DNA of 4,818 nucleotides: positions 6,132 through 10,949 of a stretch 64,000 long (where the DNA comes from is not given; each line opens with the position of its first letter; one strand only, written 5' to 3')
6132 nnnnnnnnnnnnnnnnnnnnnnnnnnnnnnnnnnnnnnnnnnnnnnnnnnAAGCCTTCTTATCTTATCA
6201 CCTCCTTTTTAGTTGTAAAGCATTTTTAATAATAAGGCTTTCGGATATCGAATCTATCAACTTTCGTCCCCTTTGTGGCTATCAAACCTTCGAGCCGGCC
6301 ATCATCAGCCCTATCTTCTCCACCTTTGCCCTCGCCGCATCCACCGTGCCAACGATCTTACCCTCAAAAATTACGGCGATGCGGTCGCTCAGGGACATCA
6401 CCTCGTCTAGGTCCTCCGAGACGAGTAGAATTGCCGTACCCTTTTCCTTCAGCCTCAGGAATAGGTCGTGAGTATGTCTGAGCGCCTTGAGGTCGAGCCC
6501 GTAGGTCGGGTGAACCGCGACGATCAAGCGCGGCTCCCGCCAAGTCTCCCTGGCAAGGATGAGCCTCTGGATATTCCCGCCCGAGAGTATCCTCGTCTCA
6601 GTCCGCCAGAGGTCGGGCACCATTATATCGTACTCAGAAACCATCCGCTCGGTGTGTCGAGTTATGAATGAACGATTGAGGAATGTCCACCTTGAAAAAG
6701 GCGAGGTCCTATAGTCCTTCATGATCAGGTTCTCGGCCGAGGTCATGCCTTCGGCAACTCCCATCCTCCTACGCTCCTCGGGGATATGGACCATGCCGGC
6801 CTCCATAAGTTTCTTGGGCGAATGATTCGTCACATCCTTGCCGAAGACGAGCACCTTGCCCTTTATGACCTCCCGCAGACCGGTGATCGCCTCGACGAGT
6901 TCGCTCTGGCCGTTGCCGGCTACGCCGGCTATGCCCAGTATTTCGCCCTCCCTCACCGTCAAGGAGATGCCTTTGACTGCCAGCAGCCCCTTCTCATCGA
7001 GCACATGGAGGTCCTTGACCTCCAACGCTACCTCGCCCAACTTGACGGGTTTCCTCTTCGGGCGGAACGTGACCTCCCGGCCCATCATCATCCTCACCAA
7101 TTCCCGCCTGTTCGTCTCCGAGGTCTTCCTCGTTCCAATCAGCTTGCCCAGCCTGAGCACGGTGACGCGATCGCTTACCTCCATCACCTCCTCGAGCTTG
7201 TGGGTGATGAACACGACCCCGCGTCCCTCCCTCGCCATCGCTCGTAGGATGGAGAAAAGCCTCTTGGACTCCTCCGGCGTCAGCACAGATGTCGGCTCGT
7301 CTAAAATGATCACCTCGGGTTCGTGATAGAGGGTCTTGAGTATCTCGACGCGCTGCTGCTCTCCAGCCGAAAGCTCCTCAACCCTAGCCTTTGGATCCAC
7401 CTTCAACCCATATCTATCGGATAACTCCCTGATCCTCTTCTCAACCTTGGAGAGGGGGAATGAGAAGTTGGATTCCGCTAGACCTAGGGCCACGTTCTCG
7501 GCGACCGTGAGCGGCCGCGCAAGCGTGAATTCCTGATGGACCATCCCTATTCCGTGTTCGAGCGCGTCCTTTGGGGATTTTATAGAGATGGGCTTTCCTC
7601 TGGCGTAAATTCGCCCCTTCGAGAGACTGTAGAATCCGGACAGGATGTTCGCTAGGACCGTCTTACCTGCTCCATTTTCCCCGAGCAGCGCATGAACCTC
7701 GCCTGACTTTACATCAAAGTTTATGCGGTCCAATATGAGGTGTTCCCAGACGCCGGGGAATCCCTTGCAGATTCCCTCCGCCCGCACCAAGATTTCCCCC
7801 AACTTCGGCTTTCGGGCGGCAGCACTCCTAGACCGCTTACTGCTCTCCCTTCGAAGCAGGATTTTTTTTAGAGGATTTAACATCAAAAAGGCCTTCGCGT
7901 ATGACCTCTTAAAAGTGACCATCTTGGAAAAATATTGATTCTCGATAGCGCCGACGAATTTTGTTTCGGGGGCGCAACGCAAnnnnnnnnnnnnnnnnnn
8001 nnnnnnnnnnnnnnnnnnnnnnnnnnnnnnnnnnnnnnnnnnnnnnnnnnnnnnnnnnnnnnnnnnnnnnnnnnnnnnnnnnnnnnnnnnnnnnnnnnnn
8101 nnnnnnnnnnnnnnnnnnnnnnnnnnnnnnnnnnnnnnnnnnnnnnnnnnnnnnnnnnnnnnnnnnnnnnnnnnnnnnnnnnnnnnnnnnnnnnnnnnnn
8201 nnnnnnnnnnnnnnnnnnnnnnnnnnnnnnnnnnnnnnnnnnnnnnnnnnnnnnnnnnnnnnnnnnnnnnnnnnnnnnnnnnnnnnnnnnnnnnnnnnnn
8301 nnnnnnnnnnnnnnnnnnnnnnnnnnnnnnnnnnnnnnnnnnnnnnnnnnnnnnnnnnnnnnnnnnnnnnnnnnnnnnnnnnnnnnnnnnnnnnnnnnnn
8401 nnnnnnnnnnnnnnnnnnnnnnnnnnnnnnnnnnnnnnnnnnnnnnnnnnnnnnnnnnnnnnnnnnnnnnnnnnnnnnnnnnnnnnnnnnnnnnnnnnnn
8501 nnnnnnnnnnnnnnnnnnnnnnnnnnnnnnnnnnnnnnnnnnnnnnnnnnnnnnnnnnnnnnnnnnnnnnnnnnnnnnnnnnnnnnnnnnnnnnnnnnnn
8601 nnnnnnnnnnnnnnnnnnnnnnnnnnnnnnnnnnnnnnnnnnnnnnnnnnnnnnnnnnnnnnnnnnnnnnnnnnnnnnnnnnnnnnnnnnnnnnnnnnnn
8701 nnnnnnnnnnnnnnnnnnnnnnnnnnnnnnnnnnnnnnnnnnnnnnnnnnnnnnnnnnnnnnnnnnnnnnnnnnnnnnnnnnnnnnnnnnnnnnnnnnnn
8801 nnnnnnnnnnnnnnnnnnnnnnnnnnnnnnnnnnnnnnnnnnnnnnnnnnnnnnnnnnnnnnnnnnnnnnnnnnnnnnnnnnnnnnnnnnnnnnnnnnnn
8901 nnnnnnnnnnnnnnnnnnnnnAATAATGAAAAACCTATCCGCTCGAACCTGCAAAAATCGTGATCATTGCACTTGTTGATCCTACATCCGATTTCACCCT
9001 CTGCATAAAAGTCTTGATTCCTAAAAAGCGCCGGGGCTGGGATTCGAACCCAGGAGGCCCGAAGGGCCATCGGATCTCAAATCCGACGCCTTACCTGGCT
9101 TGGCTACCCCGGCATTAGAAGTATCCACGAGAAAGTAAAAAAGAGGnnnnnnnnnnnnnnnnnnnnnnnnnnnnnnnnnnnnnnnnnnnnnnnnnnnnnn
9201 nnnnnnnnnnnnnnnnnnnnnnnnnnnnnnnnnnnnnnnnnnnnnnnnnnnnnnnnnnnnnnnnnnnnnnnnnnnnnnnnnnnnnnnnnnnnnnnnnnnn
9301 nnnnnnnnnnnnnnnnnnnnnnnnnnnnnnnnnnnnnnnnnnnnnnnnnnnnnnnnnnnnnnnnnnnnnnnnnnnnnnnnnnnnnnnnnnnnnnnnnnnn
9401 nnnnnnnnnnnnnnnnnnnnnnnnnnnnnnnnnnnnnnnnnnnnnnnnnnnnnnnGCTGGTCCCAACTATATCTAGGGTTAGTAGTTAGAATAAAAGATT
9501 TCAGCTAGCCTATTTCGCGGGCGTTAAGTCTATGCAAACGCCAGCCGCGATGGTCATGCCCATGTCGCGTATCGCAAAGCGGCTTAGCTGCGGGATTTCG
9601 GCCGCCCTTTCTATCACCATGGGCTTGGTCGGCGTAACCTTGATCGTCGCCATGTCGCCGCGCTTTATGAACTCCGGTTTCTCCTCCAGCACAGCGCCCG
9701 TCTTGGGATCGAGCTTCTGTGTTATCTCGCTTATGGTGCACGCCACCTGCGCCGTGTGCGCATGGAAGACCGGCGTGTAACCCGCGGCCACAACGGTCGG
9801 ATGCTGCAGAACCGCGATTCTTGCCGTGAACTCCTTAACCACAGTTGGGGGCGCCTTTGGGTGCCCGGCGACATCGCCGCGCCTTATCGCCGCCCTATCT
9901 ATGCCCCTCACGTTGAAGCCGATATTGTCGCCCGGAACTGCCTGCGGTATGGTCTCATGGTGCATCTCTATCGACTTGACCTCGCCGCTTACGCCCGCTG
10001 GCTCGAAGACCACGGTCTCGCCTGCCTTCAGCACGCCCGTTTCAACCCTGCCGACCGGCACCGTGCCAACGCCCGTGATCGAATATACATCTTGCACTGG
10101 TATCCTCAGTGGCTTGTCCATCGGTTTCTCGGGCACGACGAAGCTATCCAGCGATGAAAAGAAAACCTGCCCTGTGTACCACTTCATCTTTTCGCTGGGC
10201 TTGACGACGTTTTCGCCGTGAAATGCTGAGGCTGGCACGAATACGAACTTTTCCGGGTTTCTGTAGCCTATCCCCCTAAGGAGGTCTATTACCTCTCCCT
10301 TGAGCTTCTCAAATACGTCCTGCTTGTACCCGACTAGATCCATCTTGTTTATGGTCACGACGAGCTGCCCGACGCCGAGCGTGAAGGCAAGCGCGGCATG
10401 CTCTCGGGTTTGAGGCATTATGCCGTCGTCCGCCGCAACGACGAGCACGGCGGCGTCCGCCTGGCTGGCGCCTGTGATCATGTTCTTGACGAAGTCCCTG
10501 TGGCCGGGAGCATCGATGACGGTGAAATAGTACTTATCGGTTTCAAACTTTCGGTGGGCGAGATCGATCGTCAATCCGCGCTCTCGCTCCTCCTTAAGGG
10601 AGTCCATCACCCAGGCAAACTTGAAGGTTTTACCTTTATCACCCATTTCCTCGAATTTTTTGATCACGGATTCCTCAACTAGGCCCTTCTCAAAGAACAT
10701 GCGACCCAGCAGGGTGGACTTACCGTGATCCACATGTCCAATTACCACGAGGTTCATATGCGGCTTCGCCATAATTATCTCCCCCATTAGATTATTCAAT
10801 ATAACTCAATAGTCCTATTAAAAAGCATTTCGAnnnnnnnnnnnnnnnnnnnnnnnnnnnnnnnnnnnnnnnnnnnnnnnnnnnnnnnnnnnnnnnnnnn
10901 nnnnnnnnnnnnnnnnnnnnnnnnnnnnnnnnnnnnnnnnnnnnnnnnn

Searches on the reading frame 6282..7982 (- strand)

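Call 8: search_protein_families(library=pfam, proteins=[window:6282-7982:-], max_evalue=0.001)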
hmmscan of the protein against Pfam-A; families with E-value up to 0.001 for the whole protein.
window:6282-7982:- (566 aa): 2 families
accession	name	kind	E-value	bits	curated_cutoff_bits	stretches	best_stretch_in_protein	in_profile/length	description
PF00005.33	ABC_tran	-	3.5e-49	167.4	25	2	84-232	1-137/137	ABC transporter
PF13304.12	AAA_21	-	2.1e-05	25.2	27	0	201-263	235-300/304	AAA domain, putative AbiEii toxin, Type IV TA system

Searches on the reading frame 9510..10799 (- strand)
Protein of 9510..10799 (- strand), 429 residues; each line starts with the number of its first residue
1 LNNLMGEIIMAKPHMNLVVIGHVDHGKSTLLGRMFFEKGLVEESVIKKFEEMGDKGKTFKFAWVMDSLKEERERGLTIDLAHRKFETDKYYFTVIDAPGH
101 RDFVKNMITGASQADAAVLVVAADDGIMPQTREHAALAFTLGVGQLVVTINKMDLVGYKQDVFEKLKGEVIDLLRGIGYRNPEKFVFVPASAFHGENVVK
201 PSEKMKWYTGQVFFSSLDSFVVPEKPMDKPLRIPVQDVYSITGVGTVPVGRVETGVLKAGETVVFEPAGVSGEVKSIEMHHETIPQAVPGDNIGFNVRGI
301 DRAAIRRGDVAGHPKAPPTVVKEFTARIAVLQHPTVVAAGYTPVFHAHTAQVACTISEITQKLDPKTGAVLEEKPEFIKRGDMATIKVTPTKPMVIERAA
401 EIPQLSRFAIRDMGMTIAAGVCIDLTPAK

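Call 8: search_protein_families(library=pfam, proteins=[window:9510-10799:-], max_evalue=0.001)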
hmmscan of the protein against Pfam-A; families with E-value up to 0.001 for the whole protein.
window:9510-10799:- (429 aa): 5 families
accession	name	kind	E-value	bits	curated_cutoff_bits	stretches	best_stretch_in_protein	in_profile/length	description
PF00009.33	GTP_EFTU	-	5.3e-57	192.9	26.5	1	12-199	1-176/188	Elongation factor Tu GTP binding domain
PF22594.2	GTP-eEF1A_C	-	2.6e-33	114.9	27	1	323-422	1-100/101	GTP-eEF1A C-terminal domain-like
PF03143.23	GTP_EFTU_D3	-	5.2e-28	97.9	27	1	318-423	2-103/106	Elongation factor Tu C-terminal domain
PF03144.31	GTP_EFTU_D2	-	9.2e-17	61.7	30.3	1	245-310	1-71/73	Elongation factor Tu domain 2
PF01926.29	MMR_HSR1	-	6.2e-05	23.5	21.9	0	71-137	27-99/113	50S ribosome-binding GTPase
